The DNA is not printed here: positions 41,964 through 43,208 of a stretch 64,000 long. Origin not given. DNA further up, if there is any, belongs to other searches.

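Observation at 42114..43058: Unassigned 314-aa lipoprotein wedged between cdiB and cdiA, with features reminiscent of surface-exposed lipoproteins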

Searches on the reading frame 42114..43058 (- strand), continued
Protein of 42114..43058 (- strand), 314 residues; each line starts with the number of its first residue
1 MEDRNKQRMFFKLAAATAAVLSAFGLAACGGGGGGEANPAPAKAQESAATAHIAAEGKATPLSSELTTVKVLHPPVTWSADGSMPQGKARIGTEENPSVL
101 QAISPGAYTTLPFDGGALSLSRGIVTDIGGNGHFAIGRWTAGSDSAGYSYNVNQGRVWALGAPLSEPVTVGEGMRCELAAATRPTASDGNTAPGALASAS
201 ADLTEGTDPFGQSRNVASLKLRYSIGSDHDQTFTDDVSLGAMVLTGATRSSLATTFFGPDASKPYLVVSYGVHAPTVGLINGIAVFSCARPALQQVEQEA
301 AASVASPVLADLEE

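Call 63: find_encoding_contigs(protein=P0235, flank=8000, max_places=2)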
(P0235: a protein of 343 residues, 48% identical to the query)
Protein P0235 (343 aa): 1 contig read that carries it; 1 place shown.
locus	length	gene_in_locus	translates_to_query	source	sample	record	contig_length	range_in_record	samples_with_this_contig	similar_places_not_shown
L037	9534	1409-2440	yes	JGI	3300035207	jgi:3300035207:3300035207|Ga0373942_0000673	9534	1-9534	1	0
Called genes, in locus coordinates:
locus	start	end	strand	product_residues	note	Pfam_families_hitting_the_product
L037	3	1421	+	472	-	PF04575:SlipAM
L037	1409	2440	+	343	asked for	-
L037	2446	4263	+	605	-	PF00515:TPR_1 (faint), PF07719:TPR_2 (faint), PF13181:TPR_8 (faint), PF13371:TPR_9 (weak), PF13414:TPR_11 (faint), PF13432:TPR_16, PF13431:TPR_17 (weak), PF13844:Glyco_transf_41, +3 more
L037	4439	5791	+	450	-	PF04773:FecR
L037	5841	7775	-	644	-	PF16448:LapD_MoxY_N, PF00990:GGDEF, PF00563:EAL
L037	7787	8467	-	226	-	PF06035:Peptidase_C93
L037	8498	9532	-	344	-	?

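Call 69: search_protein_families(library=pfam, proteins=[L007:7863-9161:-, L007:9250-9738:+, L007:10966-11904:+, L007:11984-13285:-, L025:11120-11653:-, L025:11706-12275:-, L027:7927-8349:+, L027:11615-12103:+, L027:12476-13405:+, L027:6695-7639:-], max_evalue=0.001)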
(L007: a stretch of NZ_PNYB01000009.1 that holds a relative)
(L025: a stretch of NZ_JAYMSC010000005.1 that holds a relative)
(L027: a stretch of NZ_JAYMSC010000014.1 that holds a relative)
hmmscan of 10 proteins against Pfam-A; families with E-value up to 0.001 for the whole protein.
L007:7863-9161:- (432 aa): 10 families
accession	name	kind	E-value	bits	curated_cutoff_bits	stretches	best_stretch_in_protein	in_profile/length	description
PF01266.30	DAO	-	7.3e-82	276.2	27.9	1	6-401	1-353/353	FAD dependent oxidoreductase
PF07992.20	Pyr_redox_2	-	1.8e-08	34.6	26.1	1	6-39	144-177/291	Pyridine nucleotide-disulphide oxidoreductase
PF00070.33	Pyr_redox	-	4e-08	34.1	22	1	6-46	1-43/82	Pyridine nucleotide-disulphide oxidoreductase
PF13450.12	NAD_binding_8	-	8e-07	29.7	21.9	1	9-57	1-49/68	NAD(P)-binding Rossmann-like domain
PF03486.20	HI0933_like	-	1.1e-05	25.4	50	0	211-262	115-167/244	HI0933-like protein Rossmann domain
PF00890.30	FAD_binding_2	-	1.4e-05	24.9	20.4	1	7-263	2-207/414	FAD binding domain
PF02558.23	ApbA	-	3.4e-05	24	22.2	1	7-37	1-31/150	Ketopantoate reductase PanE/ApbA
PF03721.20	UDPG_MGDP_dh_N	-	8.5e-05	22.6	27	1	5-36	1-32/187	UDP-glucose/GDP-mannose dehydrogenase family, NAD binding domain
PF01593.30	Amino_oxidase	-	0.0001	22.2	19.8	0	190-263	192-260/443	Flavin containing amine oxidoreductase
PF01494.25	FAD_binding_3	-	0.001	18.8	22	0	5-39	2-36/349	FAD binding domain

L007:9250-9738:+ (162 aa): 4 families
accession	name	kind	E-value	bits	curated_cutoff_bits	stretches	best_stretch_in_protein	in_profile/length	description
PF01037.27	AsnC_trans_reg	-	7.8e-20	71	25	1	77-151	1-73/73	Lrp/AsnC ligand binding domain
PF13412.12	HTH_24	-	5.5e-19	67.9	21.9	1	11-57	1-47/48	Winged helix-turn-helix DNA-binding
PF13404.12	HTH_AsnC-type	-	3.4e-17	62.4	27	1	11-52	1-42/42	AsnC-type helix-turn-helix domain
PF22451.2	NirdL-like_HTH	-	0.00014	21.8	27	0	31-57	20-46/47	Siroheme decarboxylase NirDL-like HTH domain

L007:10966-11904:+ (312 aa): 4 families
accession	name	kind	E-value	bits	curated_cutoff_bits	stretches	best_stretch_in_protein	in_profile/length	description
PF17765.7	MLTR_LBD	-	1.5e-26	93.9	26.3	1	120-289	2-166/168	MmyB-like transcription regulator ligand binding domain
PF01381.28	HTH_3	-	3.1e-09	37.2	23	1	39-91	1-53/55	Helix-turn-helix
PF13560.12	HTH_31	-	7.5e-08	33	27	1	36-96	3-64/64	Helix-turn-helix domain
PF12844.13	HTH_19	-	0.00038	20.8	30.2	1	36-90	1-55/64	Helix-turn-helix domain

L007:11984-13285:- (433 aa): 4 families
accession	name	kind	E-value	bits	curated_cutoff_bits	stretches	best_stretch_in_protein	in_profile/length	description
PF00441.29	Acyl-CoA_dh_1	-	9.9e-27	94.4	22.4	1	276-402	2-127/150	Acyl-CoA dehydrogenase, C-terminal domain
PF02771.21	Acyl-CoA_dh_N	-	5.7e-15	56.1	22.9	1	56-166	1-113/113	Acyl-CoA dehydrogenase, N-terminal domain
PF02770.24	Acyl-CoA_dh_M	-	1.4e-11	44.9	33.3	1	170-248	1-79/97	Acyl-CoA dehydrogenase, middle domain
PF08028.16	Acyl-CoA_dh_2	-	4e-07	30.8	22.7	1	291-395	2-115/134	Acyl-CoA dehydrogenase, C-terminal domain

L025:11120-11653:- (177 aa): 0 families

L025:11706-12275:- (189 aa): 1 family
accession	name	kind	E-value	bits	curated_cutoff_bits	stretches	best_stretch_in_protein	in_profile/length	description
PF13488.11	Gly-zipper_Omp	-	4.8e-06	26.8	25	1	75-117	1-43/46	Glycine zipper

L027:7927-8349:+ (140 aa): 0 families

L027:11615-12103:+ (162 aa): 0 families

L027:12476-13405:+ (309 aa): 2 families
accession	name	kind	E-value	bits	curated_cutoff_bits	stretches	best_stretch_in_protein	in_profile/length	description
PF22698.1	Semialdhyde_dhC_1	-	1.1e-31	110.3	27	1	117-289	1-165/165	Semialdehyde dehydrogenase, dimerisation domain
PF01118.30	Semialdhyde_dh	-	4.2e-12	47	26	1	45-104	60-119/121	Semialdehyde dehydrogenase, NAD binding domain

L027:6695-7639:- (314 aa): 1 family
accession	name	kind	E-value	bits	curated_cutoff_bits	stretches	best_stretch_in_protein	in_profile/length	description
PF06314.16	ADC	-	1.5e-86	290.2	29.8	1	61-296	1-238/238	Acetoacetate decarboxylase (ADC)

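Call 81: search_protein_families(library=ncbifam, proteins=[L020:6884-8062:+, L020:8043-9242:+, L019:5352-5684:+, L019:7847-8095:+, L020:10892-12112:-, L020:12178-12810:-, L020:15887-16522:-, L020:16519-17916:-, L020:17951-19831:-], max_evalue=0.01)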
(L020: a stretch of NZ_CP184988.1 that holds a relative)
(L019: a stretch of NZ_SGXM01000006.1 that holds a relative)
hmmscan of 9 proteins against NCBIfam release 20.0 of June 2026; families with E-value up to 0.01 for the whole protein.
L020:6884-8062:+ (392 aa): 4 families
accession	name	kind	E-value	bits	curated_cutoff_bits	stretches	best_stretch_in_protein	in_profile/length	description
TIGR02168.1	SMC_prok_B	equivalog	5.9e-07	27.6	567.35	1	179-369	682-874/1181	chromosome segregation protein SMC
NF045780.1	TrlF_fam_ATP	equivalog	0.0026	16.5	350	1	147-367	431-653/944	TrlF family AAA-like ATPase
TIGR04523.1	Mplasa_alph_rch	subfamily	0.0039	15.2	270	0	176-284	307-415/745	helix-rich protein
NF041034.1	Rad50_Sulf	equivalog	0.0073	14.2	1000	0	174-361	536-714/872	DNA double-strand break repair ATPase Rad50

L020:8043-9242:+ (399 aa): 1 family
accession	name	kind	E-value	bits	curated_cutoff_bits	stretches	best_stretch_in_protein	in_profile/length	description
NF009365.1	PRK12722.1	equivalog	4.6e-05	23.3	216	1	243-388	19-161/170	flagellar transcriptional regulator FlhC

L019:5352-5684:+ (110 aa): 0 families

L019:7847-8095:+ (82 aa): 0 families

L020:10892-12112:- (406 aa): 0 families

L020:12178-12810:- (210 aa): 0 families

L020:15887-16522:- (211 aa): 0 families

L020:16519-17916:- (465 aa): 0 families

L020:17951-19831:- (626 aa): 4 families
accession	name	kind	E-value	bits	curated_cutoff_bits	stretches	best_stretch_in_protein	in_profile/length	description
TIGR02520.1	pilus_B_mal_scr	equivalog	5.3e-43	147.3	287.65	1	119-616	26-510/513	PilN family type IVB pilus formation outer membrane protein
TIGR02519.1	pilus_MshL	equivalog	2.5e-13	49.7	250.2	1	340-590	3-256/290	pilus (MSHA type) biogenesis protein MshL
NF042912.1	Amuc_1098_fam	equivalog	2.6e-05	22.5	750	1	284-404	373-493/805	Amuc_1098 family type IV pilus outer membrane protein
TIGR02516.1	type_III_yscC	equivalog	0.0091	14.6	238.45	0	340-485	203-340/463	type III secretion system outer membrane ring subunit SctC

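Call 83: search_dna_similar(query=window:42114-43058:-, collection=plasmids, mode=protein, max_rows=30)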
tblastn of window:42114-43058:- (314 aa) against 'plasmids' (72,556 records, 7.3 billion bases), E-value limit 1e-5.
Records with a match: 23; places in all: 27; records where one place covers at least 80% of the query: 0.
Best place of each record, by identity: <60% 23.
By first word of the organism name: Cupriavidus 16; Burkholderia 4; Paraburkholderia 2; Caballeronia 1.
By predicted mobility (MOB-suite, as given by PLSDB): conjugative 17; non-mobilizable 4; mobilizable 2.
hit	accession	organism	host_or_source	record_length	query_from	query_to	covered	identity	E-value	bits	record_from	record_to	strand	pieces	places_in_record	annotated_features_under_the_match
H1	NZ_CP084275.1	Caballeronia grimmiae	Leptoglossus zonatus,Cell culture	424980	53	289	75%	40.2%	9e-45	170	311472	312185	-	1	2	hypothetical protein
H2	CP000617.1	Burkholderia vietnamiensis G4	-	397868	53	289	75%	39.4%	4e-43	165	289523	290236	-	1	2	putative lipoprotein transmembrane | hypothetical protein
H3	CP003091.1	Burkholderia sp. YI23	-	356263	53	289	75%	38.2%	5e-41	159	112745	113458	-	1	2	putative lipoprotein transmembrane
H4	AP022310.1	Burkholderia sp. SFA1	-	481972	53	289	75%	38.2%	5e-41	159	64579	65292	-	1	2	hypothetical protein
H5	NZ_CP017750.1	Cupriavidus sp. USMAA2-4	cell culture,Sungai Pinang, Penang, ...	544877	53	289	75%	35.2%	1e-20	99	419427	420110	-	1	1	hypothetical protein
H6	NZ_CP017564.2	Paraburkholderia sprentiae WSM5005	Lebeckia ambigua,root nodule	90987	56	291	75%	35.4%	2e-22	105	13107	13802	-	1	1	hypothetical protein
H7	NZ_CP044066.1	Cupriavidus pauculus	Homo sapiens,clinical isolate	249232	53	291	76%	34.7%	2e-19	96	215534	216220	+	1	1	hypothetical protein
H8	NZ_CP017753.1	Cupriavidus sp. USMAHM13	cell culture,Paddy field, Sungai Manik, ...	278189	53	288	75%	34.1%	1e-18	94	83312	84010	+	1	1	hypothetical protein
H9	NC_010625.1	Paraburkholderia phymatum STM815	-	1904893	99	288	61%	39.7%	1e-23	108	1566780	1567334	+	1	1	record has no annotation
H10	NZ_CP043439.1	Cupriavidus campinensis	cell culture,soil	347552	97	288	61%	38.5%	3e-19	96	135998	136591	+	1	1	hypothetical protein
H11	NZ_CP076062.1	Cupriavidus sp. EM10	Pure-cultured cell,sewage water sludge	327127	97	288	61%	38.4%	5e-21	100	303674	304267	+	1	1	hypothetical protein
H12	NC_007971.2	Cupriavidus metallidurans CH34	-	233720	97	288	61%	37.9%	7e-20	97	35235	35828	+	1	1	hypothetical protein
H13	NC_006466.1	Cupriavidus metallidurans CH34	-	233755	97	288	61%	37.9%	7e-20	97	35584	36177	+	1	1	hypothetical protein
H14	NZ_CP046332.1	Cupriavidus metallidurans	sedimentation pond in a zinc factory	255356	97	288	61%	37.9%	7e-20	97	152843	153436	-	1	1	hypothetical protein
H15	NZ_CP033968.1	Cupriavidus pauculus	Homo sapiens,clinical isolate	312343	97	288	61%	37.9%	7e-20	97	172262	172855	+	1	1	hypothetical protein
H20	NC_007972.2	Cupriavidus metallidurans CH34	-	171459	101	288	60%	35.7%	7e-19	94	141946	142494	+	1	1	hypothetical protein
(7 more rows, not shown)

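Call 84: search_dna_similar(query=L033:1566-2924:+, collection=plasmids, mode=protein, max_rows=25)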
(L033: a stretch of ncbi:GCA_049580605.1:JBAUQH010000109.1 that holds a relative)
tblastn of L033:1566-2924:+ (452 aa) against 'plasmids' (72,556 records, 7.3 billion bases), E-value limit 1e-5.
Records with a match: 12; places in all: 12; records where one place covers at least 80% of the query: 8.
Best place of each record, by identity: <60% 12.
By first word of the organism name: Sulfitobacter 7; Alloyangia 2; Acinetobacter 1; Erwinia 1; Salipiger 1.
By predicted mobility (MOB-suite, as given by PLSDB): non-mobilizable 10; conjugative 1; mobilizable 1.
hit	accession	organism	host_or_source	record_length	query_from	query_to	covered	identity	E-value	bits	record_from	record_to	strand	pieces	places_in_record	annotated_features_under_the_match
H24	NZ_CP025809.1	Sulfitobacter sp. SK025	Marine surface water,North Sea (surface ...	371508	38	451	92%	24.6%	4e-8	64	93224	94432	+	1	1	surface lipoprotein assembly modifier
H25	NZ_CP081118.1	Sulfitobacter pontiacus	-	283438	38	451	92%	24.4%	1e-7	62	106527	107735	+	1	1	surface lipoprotein assembly modifier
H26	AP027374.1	Sulfitobacter pontiacus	-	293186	38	451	92%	24.4%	2e-7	61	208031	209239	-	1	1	hypothetical protein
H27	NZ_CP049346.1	Sulfitobacter pontiacus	-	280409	38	451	92%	24.4%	4e-7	61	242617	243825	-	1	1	surface lipoprotein assembly modifier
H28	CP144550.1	Sulfitobacter pontiacus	cell culture,salt marsh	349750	38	451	92%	24.4%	4e-7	60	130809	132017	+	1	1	record has no annotation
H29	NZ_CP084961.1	Sulfitobacter pontiacus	cell culture,Seawater from the North ...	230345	38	451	92%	24.4%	8e-7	59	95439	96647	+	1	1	surface lipoprotein assembly modifier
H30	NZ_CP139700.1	Sulfitobacter pontiacus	Bacterial Culture,hydrothermal vent ...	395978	38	451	92%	24.4%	8e-7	59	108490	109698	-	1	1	surface lipoprotein assembly modifier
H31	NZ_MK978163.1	Acinetobacter lwoffii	-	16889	60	440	84%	23.1%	5e-6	57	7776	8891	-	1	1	surface lipoprotein assembly modifier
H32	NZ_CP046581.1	Erwinia sp. E602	Soil,soil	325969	94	451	79%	22.6%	2e-7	61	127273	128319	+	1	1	porin family protein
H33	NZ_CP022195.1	Alloyangia pacifica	cell culture,oil-contaminated sediment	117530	76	382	68%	23.8%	4e-8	64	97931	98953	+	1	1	surface lipoprotein assembly modifier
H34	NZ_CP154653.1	Alloyangia pacifica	-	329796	76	174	22%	37.0%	9e-7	59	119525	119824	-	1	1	surface lipoprotein assembly modifier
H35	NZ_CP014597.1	Salipiger sp. CCB-MM3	mangrove soil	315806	72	168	21%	33.7%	5e-6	57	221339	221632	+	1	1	tetratricopeptide repeat protein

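Call 85: get_annotated_region(hit=H2, flank=9000)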
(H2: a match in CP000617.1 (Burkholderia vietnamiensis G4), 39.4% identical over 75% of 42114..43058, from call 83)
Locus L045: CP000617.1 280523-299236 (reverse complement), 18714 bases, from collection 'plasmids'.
description: Burkholderia vietnamiensis G4 plasmid pBVIE01, complete sequence
organism: Burkholderia vietnamiensis G4 (NCBI taxid 269482)
taxonomy: Bacteria; Pseudomonadota; Betaproteobacteria; Burkholderiales; Burkholderiaceae; Burkholderia; Burkholderia vietnamiensis; Burkholderia vietnamiensis G4
host: -; source: -; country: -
typing (MOB-suite, as given by PLSDB): conjugative; replicon rep_cluster_219; relaxase MOBF; mating-pair formation MPF_F
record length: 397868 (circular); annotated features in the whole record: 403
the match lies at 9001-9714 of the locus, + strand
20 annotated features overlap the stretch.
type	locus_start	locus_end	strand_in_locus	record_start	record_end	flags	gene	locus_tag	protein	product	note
CDS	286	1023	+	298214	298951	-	-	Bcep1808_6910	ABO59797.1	conserved hypothetical protein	-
CDS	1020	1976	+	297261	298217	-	-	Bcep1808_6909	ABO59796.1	conserved hypothetical protein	-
CDS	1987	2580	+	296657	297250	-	-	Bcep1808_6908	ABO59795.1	hypothetical protein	-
CDS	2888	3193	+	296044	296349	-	-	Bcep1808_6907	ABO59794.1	hypothetical protein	-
CDS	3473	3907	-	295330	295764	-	-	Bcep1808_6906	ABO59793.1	nuclear protein SET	-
CDS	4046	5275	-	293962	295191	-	-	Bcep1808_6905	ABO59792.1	DNA methylase N-4/N-6 domain protein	-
CDS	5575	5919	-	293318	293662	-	-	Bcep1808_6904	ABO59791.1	hypothetical protein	-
CDS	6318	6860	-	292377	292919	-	-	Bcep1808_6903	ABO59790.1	hypothetical protein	-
CDS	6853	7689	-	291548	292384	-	-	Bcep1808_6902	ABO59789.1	hypothetical protein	-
CDS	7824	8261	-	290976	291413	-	-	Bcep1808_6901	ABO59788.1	hypothetical protein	-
CDS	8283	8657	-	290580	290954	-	-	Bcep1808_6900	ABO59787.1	hypothetical protein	-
CDS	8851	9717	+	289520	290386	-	-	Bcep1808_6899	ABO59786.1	putative lipoprotein transmembrane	-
CDS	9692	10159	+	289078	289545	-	-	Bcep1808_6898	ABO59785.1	hypothetical protein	-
CDS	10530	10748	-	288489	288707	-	-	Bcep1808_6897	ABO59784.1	hypothetical protein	-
CDS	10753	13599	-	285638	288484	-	-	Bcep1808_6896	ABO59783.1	SNF2-related protein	-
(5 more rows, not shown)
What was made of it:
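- In pBVIE01 the context is unrelated to any adhesin (call 85).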

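Call 86: get_annotated_region(hit=H20, flank=9000)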
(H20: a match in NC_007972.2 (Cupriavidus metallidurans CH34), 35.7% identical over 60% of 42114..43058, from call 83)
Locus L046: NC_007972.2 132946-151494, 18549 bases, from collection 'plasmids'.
description: Cupriavidus metallidurans CH34 plasmid pMOL28, complete sequence
organism: Cupriavidus metallidurans CH34 (NCBI taxid 266264)
taxonomy: Bacteria; Pseudomonadota; Betaproteobacteria; Burkholderiales; Burkholderiaceae; Cupriavidus; Cupriavidus metallidurans; Cupriavidus metallidurans CH34
host: -; source: -; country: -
typing (MOB-suite, as given by PLSDB): conjugative; replicon rep_cluster_591; relaxase MOBH; mating-pair formation MPF_T
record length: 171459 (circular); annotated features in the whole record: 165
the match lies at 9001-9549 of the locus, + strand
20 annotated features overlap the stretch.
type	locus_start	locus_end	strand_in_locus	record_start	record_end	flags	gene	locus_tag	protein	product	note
CDS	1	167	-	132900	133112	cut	-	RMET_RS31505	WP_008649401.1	hypothetical protein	-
CDS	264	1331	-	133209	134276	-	-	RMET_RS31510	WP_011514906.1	primase-helicase zinc-binding domain-containing protein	-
CDS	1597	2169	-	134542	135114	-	-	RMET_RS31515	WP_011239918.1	single-stranded DNA-binding protein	-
CDS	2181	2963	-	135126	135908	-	-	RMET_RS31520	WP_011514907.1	hypothetical protein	-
CDS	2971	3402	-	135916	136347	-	-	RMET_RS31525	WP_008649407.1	hypothetical protein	-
CDS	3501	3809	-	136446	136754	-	-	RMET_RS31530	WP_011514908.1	hypothetical protein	-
CDS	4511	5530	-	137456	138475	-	-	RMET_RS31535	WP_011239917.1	IS30-like element IS1086 family transposase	GO:0006313 - DNA transposition [Evidence IEA]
CDS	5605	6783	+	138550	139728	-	-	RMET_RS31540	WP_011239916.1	hypothetical protein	-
CDS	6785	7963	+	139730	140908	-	-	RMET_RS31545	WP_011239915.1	FlhC family transcriptional regulator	GO:0045893 - positive regulation of DNA-templated transcription [Evidence IEA]; GO:1902208 - regulation of ...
CDS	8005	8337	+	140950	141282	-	-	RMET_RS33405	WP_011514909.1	PLDc N-terminal domain-containing protein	-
CDS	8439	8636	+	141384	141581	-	-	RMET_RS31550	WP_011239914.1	YqaE/Pmp3 family membrane protein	-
CDS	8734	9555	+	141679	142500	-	-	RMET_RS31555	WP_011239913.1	hypothetical protein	-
CDS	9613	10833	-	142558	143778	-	-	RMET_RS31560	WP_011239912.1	adhesin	-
CDS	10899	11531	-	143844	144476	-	-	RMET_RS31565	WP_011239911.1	type 4 pilus major pilin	-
CDS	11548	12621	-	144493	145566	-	-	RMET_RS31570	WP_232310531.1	pilus assembly protein TadE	-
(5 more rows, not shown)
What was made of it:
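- Closest known: TraT-type surface-exclusion lipoproteins of conjugative plasmids. Same: Plasmid homologues of this family lie beside type IVb pilus adhesin genes on conjugative plasmids (calls 83, 86).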
